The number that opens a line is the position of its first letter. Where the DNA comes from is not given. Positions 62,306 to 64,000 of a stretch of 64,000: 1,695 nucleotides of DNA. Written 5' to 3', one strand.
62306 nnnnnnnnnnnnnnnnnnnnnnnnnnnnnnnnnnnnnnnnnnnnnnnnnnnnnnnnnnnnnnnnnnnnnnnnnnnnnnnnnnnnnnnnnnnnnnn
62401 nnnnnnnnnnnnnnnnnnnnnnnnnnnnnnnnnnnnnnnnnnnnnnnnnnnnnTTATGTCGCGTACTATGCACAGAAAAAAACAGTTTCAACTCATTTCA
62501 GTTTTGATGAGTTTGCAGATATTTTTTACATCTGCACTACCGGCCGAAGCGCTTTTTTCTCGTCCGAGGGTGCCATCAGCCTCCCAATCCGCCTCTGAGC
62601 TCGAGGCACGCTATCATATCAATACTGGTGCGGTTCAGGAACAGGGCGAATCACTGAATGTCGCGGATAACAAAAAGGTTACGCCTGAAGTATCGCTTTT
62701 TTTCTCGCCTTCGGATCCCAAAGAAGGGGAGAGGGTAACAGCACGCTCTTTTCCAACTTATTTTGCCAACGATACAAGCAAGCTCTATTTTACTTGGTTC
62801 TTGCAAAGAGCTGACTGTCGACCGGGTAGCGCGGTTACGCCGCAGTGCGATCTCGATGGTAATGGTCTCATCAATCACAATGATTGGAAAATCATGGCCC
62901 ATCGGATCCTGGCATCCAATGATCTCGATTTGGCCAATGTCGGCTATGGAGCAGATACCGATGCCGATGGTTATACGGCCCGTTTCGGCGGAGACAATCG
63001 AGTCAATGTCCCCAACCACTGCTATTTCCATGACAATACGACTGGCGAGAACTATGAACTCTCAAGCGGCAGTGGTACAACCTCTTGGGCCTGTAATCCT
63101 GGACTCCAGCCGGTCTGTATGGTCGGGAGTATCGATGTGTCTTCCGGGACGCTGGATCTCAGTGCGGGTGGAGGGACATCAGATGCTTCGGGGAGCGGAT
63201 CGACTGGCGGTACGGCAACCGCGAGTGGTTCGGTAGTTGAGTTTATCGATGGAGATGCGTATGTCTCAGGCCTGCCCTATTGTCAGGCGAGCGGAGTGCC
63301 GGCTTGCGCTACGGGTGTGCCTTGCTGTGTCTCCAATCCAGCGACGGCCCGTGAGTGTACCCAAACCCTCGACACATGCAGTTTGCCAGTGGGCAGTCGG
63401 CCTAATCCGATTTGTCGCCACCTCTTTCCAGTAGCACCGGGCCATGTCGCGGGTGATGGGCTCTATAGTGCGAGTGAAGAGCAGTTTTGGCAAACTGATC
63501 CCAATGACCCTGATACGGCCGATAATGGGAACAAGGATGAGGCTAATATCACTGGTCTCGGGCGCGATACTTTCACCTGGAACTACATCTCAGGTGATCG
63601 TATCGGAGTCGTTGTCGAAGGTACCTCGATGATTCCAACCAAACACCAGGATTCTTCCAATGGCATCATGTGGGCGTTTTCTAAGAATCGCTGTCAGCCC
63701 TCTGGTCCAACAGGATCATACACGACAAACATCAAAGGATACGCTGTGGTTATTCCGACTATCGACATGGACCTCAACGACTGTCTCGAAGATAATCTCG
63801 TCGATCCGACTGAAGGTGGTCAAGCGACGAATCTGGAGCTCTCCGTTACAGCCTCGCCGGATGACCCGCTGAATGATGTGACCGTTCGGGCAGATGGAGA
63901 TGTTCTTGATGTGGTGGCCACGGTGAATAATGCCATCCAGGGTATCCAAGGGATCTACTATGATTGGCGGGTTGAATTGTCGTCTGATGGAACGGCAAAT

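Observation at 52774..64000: Minimal Gram-positive-type type IV secretion-like module with no relaxase, coupling protein or VirB11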

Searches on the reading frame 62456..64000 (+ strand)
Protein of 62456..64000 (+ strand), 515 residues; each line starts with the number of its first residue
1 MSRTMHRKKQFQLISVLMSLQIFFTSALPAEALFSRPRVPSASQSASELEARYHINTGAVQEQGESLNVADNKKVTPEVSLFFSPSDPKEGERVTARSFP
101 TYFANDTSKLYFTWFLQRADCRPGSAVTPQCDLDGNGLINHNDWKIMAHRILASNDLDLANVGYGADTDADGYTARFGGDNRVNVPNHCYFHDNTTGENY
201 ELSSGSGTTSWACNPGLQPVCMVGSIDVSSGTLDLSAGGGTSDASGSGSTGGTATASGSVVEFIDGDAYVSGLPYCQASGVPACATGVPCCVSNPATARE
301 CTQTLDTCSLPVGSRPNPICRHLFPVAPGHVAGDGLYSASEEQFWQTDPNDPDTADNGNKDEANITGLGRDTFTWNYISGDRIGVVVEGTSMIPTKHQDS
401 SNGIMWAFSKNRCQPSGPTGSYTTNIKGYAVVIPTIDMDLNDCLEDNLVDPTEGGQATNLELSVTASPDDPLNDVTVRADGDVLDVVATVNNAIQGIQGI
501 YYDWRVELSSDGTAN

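Call 7: search_protein_families(library=pfam, proteins=[window:62456-64000:+], max_evalue=0.1)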
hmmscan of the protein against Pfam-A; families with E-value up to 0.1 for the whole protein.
window:62456-64000:+ (515 aa): 0 families

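Call 8: search_protein_families(library=ncbifam, proteins=[window:62456-64000:+], max_evalue=0.1)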
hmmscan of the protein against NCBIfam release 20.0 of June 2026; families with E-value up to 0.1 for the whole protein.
window:62456-64000:+ (515 aa): 0 families

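Call 45: find_homologous_proteins(query=window:62456-64000:+, max_evalue=0.001)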
Query window:62456-64000:+ (515 aa): 34 proteins with E <= 0.001 among 8000 candidates.
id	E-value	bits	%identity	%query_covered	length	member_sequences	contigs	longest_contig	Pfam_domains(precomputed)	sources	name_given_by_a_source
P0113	7.4e-182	624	63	84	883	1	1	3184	-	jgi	jgi:hypothetical protein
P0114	1.2e-144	501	51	91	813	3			-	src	-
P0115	1.8e-143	497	47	99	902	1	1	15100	-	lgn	-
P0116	5.1e-143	495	48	99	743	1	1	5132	-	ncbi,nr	ncbi:MAG: hypothetical protein Q8O53_00195, partial [Candidatus Moranbacteria bacterium]|nr:hypothet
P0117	1.0e-141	491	48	96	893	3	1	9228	-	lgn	-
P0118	8.1e-139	482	47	98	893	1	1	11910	-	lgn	-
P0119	1.5e-137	477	47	99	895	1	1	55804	-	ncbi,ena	-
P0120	1.9e-134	467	47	91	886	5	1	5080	-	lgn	-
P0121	5.2e-131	456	45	97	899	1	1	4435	-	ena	-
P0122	1.1e-128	448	43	95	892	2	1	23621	-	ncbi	-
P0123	5.4e-126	439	48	79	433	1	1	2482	-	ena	-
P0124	1.7e-125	438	46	92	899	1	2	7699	-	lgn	-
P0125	1.2e-124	435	56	37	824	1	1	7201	-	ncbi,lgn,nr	ncbi:MAG: hypothetical protein Q8Q10_01100 [bacterium]|nr:hypothetical protein [bacterium]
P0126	4.2e-122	426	43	98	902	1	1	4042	-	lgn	-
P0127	2.9e-121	424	59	38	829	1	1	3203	-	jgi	jgi:hypothetical protein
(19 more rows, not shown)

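Call 67: predict_structure(alignment_id=A3)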
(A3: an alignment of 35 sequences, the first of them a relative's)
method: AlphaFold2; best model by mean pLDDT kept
length: 902 residues; sequences in the alignment: 35
mean_pLDDT: 81.2   pTM: 0.45
mean pLDDT of the five models: 81.2, 80.3, 80.1, 79.8, 79.7
residues with pLDDT >= 90: 357; 70-90: 362; 50-70: 129; < 50: 54
segments of 3 or more residues with pLDDT < 50: 1-4, 25-39, 52-54, 63-71, 434-436, 853-865
pLDDT, mean of each block of 10 residues (from residue 1): 48 59 47 40 55 52 46 80 76 90 93 94 92 92 96 83 81 86 79 86 74 83 72 53 69 73 81 71 71 72 90 88 89 85 93 89 94 84 93 83 76 89 93 63 79 83 87 78 93 68 93 90 93 93 90 91 64 87 90 93 90 78 94 92 92 91 83 92 91 85 93 92 77 61 85 93 91 93 89 92 94 92 92 80 92 47 47 73 88 78 47
secondary structure, 60 per line:
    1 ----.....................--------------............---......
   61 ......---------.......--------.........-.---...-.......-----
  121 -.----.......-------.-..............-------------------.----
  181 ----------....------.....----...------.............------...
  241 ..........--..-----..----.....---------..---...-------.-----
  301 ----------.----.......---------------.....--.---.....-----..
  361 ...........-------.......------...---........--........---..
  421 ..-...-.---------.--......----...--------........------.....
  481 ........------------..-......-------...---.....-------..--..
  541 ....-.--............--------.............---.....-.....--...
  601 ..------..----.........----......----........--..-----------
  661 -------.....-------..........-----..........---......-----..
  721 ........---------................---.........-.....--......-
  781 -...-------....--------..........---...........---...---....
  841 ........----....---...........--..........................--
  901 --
elements in order (helices of 4 or more, strands of 3 or more residues): H5-25 H40-51 H55-66 E76-82 E91-99 E109-115 H127-133 H143-156 E191-194 E201-205 E210-212 E219-231 E238-250 E266-270 E285-287 H316-322 H338-342 E349-353 E359-371 E379-385 E398-405 E408-415 H419-422 E441-446 E451-453 E462-469 E479-488 H504-509 E517-519 E523-527 H541-544 E549-560 E569-581 E585-589 E591-595 E598-602 H615-619 E620-623 E628-633 E638-645 E668-672 E680-689 E695-704 E708-713 E719-728 E741-753 E757-765 H767-771 E774-779 E782-784 E792-795 E804-813 H817-827 E837-848 H853-856 H860-870 H873-898

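Call 86: fold_search(model_id=the predicted structure, library=pdb)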
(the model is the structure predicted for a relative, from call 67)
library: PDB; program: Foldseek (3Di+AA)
matches with E <= 10: 1507; with E <= 0.001: 158
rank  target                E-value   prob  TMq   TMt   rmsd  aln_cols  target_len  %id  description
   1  1qz1                  1.0e-07  1.00  0.10  0.24  21.1       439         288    9  Crystal Structure of the Ig 1-2-3 fragment of NCAM (released 2003-11-04)
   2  6s9f_B                1.2e-07  1.00  0.09  0.22  17.6       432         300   10  Drosophila OTK, extracellular domains 3-5 (released 2020-03-25)
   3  4x9i_A                1.3e-07  1.00  0.10  0.20  16.9       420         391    9  Crystal structure of Dscam1 isoform 9.44, N-terminal four Ig domains (released 2015-12-16)
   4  4x83_A                4.2e-07  1.00  0.10  0.20  23.5       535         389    8  Crystal structure of Dscam1 isoform 7.44, N-terminal four Ig domains (released 2015-12-16)
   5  8k3j_A                5.3e-07  1.00  0.12  0.17  25.5       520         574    9  Structure of human CNTN2 immunoglobulin domains 1-6 homo-dimer (released 2024-07-17)
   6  8c8l_A                6.9e-07  0.99  0.13  0.10  26.2       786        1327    9  In vitro structure of the Nitrosopumilus maritimus S-layer - Two-fold symmetry (C2) (released 2024-04-10)
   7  5xwu_A                8.1e-07  1.00  0.11  0.22  20.0       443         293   10  Crystal structure of PTPdelta Ig1-Ig3 in complex with SALM2 LRR-Ig (released 2018-06-06)
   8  9hcj_10               8.1e-07  0.93  0.12  0.07  32.3       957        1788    8  D. discoideum nuclear pore complex (released 2024-12-25)
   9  4x83_D                9.0e-07  1.00  0.10  0.20  16.6       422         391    8  Crystal structure of Dscam1 isoform 7.44, N-terminal four Ig domains (released 2015-12-16)
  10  9rob_B                9.0e-07  1.00  0.11  0.25  23.8       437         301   10  Crystal structure of human CD22 Ig domains 1-3 in complex with modified sialoside 1B (released 2025-12-10)
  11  4x9f_A                9.5e-07  1.00  0.10  0.20  16.8       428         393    9  Crystal structure of Dscam1 isoform 6.9, N-terminal four Ig domains (released 2015-12-16)
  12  4x9g_A                1.3e-06  1.00  0.10  0.19  16.9       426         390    9  Crystal structure of Dscam1 isoform 6.44, N-terminal four Ig domains (released 2015-12-16)
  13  3l5n_A                1.6e-06  1.00  0.13  0.18  23.7       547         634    8  Staphylococcal Complement Inhibitor (SCIN) in complex with Human Complement Component C3b (released 2010-08-04)
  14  9ro7_B                1.8e-06  1.00  0.10  0.23  24.9       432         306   11  Crystal structure of human CD22 Ig domains 1-3 in complex with modified sialoside 7-012 (released 2025-12-10)
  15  2wim_B                1.9e-06  1.00  0.09  0.26  22.9       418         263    9  Crystal structure of NCAM2 IG1-3 (released 2010-08-25)
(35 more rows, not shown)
